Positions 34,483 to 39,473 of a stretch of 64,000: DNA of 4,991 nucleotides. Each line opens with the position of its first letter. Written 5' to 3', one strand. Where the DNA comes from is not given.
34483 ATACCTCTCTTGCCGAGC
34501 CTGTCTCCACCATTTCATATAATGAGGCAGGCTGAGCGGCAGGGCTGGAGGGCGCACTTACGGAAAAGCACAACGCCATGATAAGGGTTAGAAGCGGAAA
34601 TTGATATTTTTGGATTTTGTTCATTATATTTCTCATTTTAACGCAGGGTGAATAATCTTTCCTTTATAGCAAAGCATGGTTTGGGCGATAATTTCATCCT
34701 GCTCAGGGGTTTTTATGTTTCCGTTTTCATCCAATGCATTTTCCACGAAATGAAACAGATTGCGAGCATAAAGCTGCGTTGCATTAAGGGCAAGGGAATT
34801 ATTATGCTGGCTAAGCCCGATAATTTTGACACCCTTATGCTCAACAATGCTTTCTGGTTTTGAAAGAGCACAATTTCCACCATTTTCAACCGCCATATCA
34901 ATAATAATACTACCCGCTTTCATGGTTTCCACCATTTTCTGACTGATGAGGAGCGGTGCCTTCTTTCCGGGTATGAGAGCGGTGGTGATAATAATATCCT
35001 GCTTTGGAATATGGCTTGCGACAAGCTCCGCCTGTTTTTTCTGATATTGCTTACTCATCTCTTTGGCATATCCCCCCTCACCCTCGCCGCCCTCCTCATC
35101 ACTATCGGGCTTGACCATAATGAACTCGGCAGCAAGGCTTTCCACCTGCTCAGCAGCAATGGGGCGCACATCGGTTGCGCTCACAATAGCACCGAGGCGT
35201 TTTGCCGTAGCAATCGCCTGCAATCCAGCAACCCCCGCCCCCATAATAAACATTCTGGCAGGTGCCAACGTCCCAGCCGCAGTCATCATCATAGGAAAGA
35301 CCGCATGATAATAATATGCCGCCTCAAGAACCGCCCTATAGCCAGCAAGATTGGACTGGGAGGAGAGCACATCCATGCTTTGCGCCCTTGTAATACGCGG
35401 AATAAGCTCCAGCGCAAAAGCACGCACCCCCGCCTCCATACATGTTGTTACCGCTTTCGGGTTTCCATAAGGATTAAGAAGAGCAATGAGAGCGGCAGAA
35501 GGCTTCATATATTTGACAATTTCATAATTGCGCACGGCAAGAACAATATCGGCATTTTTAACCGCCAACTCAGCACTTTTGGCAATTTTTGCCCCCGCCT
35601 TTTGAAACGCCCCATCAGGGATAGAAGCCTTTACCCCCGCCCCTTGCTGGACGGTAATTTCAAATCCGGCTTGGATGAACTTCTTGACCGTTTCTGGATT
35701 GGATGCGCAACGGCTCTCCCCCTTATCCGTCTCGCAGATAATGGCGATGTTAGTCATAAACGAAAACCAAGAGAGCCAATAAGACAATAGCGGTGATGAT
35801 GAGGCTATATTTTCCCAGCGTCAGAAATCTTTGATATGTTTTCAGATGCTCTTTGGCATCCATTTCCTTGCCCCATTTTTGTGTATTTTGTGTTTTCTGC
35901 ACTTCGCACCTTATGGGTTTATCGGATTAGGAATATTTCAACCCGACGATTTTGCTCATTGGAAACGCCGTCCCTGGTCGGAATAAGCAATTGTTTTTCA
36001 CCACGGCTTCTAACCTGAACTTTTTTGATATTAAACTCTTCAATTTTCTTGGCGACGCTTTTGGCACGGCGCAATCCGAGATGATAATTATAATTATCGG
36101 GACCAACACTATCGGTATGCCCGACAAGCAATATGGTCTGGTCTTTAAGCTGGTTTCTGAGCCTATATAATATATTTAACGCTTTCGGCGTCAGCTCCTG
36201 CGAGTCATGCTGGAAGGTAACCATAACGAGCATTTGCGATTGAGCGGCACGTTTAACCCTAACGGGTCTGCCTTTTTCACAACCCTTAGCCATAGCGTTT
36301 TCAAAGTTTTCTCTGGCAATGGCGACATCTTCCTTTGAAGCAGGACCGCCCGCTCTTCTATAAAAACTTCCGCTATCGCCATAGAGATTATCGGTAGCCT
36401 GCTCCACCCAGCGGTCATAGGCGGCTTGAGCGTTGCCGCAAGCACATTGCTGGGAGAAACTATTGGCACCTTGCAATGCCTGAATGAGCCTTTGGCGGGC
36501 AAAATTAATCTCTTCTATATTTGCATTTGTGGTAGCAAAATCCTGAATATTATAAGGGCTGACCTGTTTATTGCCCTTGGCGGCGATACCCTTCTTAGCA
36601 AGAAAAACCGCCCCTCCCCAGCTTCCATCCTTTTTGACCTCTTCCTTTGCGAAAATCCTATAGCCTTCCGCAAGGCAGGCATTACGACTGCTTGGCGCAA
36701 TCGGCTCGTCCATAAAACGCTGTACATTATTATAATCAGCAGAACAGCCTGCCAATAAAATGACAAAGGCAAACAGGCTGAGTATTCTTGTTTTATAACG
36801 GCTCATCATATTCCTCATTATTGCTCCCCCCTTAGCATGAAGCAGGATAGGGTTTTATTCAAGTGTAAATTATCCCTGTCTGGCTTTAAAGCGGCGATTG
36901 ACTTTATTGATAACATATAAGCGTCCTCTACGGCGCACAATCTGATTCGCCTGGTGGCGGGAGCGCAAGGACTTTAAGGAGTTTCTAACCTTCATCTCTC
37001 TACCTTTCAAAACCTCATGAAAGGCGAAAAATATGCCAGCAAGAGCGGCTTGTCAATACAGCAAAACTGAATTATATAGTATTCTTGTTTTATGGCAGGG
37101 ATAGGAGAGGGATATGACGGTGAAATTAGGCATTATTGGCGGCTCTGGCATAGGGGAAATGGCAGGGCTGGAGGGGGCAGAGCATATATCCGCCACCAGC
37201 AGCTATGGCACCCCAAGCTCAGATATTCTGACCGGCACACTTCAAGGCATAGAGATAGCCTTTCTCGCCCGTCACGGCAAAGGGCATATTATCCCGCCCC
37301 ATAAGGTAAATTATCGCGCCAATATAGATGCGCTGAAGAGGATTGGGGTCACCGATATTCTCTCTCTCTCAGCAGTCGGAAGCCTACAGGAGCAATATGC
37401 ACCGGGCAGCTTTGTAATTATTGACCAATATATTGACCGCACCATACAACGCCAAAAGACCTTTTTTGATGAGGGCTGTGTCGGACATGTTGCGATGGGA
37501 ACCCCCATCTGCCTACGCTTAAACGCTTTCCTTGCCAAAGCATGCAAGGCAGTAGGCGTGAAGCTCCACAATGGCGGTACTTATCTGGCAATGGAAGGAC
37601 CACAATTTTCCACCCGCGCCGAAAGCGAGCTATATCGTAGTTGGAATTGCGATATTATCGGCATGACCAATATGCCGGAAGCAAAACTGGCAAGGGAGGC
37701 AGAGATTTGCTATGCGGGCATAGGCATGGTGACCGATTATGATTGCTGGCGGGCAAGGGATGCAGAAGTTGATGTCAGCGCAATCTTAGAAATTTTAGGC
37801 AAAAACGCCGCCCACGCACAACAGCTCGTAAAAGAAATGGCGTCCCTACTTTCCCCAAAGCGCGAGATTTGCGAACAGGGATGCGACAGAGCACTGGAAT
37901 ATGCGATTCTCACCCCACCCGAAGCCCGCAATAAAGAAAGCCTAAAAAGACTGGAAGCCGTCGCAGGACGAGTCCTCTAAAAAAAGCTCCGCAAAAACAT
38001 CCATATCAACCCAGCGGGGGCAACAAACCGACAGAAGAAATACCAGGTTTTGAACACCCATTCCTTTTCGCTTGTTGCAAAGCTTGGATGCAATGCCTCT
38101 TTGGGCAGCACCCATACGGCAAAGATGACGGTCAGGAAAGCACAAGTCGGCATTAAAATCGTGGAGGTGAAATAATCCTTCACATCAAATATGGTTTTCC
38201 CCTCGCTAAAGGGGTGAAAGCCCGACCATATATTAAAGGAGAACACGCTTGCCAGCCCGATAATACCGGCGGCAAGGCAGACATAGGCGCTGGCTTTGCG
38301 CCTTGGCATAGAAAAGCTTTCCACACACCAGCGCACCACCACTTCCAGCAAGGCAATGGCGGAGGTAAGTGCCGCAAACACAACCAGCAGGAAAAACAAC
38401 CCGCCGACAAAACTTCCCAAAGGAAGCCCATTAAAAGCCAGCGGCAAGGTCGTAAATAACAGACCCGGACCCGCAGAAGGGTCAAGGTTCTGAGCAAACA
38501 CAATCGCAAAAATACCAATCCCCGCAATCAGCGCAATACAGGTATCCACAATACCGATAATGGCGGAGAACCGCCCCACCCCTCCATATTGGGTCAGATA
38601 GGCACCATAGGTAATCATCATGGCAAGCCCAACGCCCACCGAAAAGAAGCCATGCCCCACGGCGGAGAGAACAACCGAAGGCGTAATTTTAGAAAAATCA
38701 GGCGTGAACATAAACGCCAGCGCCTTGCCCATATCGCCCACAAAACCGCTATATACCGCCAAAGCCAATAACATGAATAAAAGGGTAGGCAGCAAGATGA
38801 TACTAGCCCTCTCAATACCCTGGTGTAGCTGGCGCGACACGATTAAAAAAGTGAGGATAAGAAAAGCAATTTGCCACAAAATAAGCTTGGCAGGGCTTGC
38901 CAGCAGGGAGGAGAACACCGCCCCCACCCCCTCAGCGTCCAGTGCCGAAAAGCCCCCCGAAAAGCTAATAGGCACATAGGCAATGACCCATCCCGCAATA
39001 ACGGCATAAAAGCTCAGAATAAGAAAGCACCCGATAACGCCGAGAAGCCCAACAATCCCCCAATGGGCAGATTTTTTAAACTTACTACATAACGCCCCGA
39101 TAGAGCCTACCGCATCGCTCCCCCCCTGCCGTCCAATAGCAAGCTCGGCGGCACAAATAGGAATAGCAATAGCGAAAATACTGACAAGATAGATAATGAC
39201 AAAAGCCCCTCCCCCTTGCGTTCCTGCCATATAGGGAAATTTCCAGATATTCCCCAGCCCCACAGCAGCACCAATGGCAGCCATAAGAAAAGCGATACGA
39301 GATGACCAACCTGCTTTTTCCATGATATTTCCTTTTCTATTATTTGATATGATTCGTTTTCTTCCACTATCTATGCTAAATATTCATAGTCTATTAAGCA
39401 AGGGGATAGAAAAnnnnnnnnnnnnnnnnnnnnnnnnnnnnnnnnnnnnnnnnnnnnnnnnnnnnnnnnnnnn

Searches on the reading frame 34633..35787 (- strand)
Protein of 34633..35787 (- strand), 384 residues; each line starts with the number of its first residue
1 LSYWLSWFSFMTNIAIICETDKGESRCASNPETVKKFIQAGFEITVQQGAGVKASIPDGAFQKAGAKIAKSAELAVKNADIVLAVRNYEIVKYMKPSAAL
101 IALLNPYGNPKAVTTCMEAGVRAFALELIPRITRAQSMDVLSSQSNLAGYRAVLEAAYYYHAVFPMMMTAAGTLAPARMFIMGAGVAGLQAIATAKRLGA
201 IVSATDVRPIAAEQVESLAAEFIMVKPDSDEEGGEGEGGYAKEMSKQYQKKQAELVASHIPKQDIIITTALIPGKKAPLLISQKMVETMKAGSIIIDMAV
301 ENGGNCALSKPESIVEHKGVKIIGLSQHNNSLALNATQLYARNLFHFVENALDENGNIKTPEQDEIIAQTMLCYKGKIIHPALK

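Call 36: search_protein_families(library=pfam, proteins=[window:34633-35787:-], max_evalue=0.001)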
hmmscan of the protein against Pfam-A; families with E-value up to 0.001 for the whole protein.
window:34633-35787:- (384 aa): 2 families
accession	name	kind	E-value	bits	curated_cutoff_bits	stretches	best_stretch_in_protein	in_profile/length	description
PF01262.27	AlaDh_PNT_C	-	3.9e-63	213.2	23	1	152-380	1-213/214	Alanine dehydrogenase/PNT, C-terminal domain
PF05222.21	AlaDh_PNT_N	-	8.6e-38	130.1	30.4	1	16-148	2-136/136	Alanine dehydrogenase/PNT, N-terminal domain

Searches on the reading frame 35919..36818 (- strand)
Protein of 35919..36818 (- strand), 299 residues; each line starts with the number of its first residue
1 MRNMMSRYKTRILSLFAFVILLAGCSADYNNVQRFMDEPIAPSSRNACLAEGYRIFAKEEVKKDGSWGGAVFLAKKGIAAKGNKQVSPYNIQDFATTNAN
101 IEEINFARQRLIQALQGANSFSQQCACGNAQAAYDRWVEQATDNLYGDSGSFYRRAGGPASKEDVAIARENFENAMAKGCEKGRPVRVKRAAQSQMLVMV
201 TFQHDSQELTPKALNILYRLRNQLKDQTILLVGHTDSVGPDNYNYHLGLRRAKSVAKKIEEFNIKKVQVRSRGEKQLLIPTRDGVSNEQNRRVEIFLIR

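Call 36: search_protein_families(library=pfam, proteins=[window:35919-36818:-], max_evalue=0.001)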
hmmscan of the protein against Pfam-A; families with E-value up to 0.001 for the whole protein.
window:35919-36818:- (299 aa): 1 family
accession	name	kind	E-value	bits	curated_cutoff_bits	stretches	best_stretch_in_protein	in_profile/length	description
PF00691.25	OmpA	-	3.1e-14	53.5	27.2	1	201-291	1-98/98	OmpA family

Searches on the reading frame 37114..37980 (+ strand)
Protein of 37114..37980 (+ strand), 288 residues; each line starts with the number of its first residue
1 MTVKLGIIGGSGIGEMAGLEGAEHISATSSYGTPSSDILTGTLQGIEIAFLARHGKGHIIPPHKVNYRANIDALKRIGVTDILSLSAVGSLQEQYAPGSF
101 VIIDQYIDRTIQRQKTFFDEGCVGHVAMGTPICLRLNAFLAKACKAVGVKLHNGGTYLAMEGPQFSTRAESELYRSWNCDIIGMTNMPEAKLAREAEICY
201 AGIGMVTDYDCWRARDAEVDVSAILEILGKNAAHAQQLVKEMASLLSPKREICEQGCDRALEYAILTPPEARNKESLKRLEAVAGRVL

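Call 36: search_protein_families(library=pfam, proteins=[window:37114-37980:+], max_evalue=0.001)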
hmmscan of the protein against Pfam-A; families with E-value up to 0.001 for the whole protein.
window:37114-37980:+ (288 aa): 1 family
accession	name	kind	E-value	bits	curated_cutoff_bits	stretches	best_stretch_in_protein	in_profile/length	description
PF01048.26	PNP_UDP_1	-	1.3e-44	152.8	25.1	1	4-242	1-231/233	Phosphorylase superfamily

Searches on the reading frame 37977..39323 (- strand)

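Call 3: search_protein_families(library=pfam, proteins=[window:37977-39323:-], max_evalue=0.01)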
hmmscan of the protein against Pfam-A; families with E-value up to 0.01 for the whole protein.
window:37977-39323:- (448 aa): 1 family
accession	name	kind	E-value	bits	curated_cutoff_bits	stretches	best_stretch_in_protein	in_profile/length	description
PF00209.24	SNF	-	9.2e-47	160.3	27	2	150-446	178-480/524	Sodium:neurotransmitter symporter family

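Call 4: search_protein_families(library=ncbifam, proteins=[window:37977-39323:-], max_evalue=0.01)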
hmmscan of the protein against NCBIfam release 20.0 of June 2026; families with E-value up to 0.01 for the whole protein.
window:37977-39323:- (448 aa): 1 family
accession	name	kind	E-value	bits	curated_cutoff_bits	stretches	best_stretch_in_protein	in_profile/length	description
NF037979.1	Na_transp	subfamily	3.3e-35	121.9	50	1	6-426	3-387/419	sodium-dependent transporter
